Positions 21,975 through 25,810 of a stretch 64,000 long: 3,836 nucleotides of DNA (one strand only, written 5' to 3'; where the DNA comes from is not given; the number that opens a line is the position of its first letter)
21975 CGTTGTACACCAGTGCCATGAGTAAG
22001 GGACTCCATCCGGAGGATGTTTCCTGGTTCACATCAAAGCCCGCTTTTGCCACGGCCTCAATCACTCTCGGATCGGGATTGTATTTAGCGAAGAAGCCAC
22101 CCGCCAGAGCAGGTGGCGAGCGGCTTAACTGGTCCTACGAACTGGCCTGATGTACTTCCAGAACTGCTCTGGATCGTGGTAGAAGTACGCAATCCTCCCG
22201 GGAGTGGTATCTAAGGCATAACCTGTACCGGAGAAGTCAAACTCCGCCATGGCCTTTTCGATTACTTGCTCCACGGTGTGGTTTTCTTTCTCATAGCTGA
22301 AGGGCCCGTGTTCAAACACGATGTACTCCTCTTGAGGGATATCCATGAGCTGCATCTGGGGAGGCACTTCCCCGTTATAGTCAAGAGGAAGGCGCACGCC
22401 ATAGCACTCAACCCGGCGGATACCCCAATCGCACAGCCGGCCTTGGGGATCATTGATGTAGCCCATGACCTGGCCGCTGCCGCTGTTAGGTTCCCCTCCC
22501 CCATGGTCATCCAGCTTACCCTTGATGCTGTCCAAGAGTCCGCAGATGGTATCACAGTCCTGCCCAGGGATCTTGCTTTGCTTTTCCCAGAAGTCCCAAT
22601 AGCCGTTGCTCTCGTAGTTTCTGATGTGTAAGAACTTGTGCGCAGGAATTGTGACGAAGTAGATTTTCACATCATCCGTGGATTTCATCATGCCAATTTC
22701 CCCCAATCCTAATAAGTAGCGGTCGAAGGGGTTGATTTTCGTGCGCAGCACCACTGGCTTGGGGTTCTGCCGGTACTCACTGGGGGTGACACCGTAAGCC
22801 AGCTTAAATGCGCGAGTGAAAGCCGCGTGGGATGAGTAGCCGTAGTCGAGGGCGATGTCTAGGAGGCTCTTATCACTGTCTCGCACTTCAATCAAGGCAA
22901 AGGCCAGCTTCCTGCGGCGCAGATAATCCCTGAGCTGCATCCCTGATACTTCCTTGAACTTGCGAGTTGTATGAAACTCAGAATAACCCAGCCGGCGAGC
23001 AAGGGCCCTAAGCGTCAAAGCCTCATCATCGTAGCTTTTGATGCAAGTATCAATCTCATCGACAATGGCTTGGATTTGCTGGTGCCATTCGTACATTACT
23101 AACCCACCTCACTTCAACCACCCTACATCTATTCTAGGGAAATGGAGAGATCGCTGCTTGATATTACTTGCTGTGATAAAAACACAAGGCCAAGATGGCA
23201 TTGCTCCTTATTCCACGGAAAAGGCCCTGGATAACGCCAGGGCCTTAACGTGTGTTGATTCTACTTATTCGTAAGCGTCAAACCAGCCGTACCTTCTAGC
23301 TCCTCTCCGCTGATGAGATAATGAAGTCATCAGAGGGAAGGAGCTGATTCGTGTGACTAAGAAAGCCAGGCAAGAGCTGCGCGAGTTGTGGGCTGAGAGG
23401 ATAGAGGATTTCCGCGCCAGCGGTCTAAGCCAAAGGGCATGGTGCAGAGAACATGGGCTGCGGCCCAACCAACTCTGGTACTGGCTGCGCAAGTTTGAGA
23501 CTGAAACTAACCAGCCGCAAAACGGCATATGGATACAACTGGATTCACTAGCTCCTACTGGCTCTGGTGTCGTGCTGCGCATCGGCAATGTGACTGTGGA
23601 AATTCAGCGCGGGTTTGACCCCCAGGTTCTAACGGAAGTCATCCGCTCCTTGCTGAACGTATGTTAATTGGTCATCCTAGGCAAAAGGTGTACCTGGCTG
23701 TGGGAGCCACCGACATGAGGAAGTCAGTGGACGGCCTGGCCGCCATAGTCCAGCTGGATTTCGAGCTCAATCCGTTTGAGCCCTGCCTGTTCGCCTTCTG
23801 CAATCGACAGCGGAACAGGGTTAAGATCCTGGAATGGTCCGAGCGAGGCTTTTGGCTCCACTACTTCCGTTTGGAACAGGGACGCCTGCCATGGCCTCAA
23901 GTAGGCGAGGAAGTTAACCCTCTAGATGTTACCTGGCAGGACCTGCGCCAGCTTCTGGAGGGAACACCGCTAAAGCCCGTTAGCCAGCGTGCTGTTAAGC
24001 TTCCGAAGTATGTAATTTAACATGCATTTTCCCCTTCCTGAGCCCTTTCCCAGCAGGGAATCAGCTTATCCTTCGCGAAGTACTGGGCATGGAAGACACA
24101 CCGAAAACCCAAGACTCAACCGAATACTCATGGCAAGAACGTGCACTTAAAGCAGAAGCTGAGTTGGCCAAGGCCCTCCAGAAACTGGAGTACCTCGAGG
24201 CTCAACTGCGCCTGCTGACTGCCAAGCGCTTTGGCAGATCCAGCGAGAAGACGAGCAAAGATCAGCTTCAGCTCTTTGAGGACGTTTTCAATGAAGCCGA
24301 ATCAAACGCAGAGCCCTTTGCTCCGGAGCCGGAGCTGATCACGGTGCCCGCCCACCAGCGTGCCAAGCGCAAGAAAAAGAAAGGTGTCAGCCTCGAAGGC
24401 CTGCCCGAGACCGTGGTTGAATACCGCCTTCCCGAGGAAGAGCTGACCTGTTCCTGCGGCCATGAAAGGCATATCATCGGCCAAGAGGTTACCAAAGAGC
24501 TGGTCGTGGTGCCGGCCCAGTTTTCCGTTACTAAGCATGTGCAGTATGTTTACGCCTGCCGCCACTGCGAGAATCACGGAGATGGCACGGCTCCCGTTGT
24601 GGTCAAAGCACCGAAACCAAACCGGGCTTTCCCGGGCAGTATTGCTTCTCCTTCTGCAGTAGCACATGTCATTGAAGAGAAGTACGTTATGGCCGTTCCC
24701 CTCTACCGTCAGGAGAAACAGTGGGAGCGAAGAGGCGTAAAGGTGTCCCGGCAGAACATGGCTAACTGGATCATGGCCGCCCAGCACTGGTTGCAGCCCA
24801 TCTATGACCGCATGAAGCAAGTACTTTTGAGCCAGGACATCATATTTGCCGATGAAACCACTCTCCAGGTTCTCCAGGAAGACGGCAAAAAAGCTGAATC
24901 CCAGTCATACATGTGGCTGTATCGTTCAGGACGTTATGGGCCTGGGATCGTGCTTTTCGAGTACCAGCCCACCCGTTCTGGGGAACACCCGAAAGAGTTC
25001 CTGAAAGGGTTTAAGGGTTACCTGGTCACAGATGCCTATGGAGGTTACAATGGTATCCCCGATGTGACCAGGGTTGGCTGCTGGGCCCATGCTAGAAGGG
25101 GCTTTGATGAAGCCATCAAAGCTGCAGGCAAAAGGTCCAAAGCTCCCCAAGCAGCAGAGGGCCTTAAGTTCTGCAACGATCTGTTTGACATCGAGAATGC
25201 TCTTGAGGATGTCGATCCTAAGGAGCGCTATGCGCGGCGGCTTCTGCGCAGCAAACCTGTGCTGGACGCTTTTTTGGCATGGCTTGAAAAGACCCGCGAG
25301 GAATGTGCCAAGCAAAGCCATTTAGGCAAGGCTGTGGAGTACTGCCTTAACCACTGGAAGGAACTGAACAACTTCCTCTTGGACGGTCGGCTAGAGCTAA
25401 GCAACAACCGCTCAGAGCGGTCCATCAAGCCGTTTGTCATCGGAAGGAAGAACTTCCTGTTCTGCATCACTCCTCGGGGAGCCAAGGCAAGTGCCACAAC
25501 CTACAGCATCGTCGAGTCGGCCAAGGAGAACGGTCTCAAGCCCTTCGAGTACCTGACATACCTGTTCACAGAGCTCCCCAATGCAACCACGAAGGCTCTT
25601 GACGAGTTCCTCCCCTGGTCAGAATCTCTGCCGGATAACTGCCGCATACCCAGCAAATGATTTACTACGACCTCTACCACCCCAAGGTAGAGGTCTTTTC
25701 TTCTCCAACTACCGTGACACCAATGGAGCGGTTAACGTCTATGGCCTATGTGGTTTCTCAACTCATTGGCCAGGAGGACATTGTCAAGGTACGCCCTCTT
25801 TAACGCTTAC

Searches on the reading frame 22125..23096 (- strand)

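Call 56: search_protein_families(library=pfam, proteins=[window:22125-23096:-], max_evalue=0.00001)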
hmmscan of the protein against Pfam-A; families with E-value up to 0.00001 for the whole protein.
window:22125-23096:- (323 aa): 2 families
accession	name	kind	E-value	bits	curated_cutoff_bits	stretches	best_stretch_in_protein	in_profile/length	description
PF12833.13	HTH_18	-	2e-21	76.5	33.6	1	32-110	1-79/80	Helix-turn-helix domain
PF00165.29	HTH_AraC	-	1.1e-13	51.4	26.6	1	73-110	6-42/42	Bacterial regulatory helix-turn-helix proteins, AraC family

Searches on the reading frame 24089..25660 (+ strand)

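Call 55: search_protein_families(library=pfam, proteins=[window:24089-25660:+], max_evalue=0.00001)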
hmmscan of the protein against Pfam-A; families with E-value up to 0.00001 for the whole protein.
window:24089-25660:+ (523 aa): 4 families
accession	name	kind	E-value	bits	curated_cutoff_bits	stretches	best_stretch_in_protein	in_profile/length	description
PF03050.20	DDE_Tnp_IS66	-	1.2e-97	327.2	23.1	1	184-466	2-283/284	Transposase IS66 family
PF13817.11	DDE_Tnp_IS66_C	-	9.8e-13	48.5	30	1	473-510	1-39/39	IS66 C-terminal element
PF13005.12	zf-IS66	-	2.1e-12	47.7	27.3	1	120-161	3-46/46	zinc-finger binding domain of transposase IS66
PF13007.12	LZ_Tnp_IS66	-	1.5e-10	42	22.9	1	36-106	2-67/71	Transposase C of IS166 homeodomain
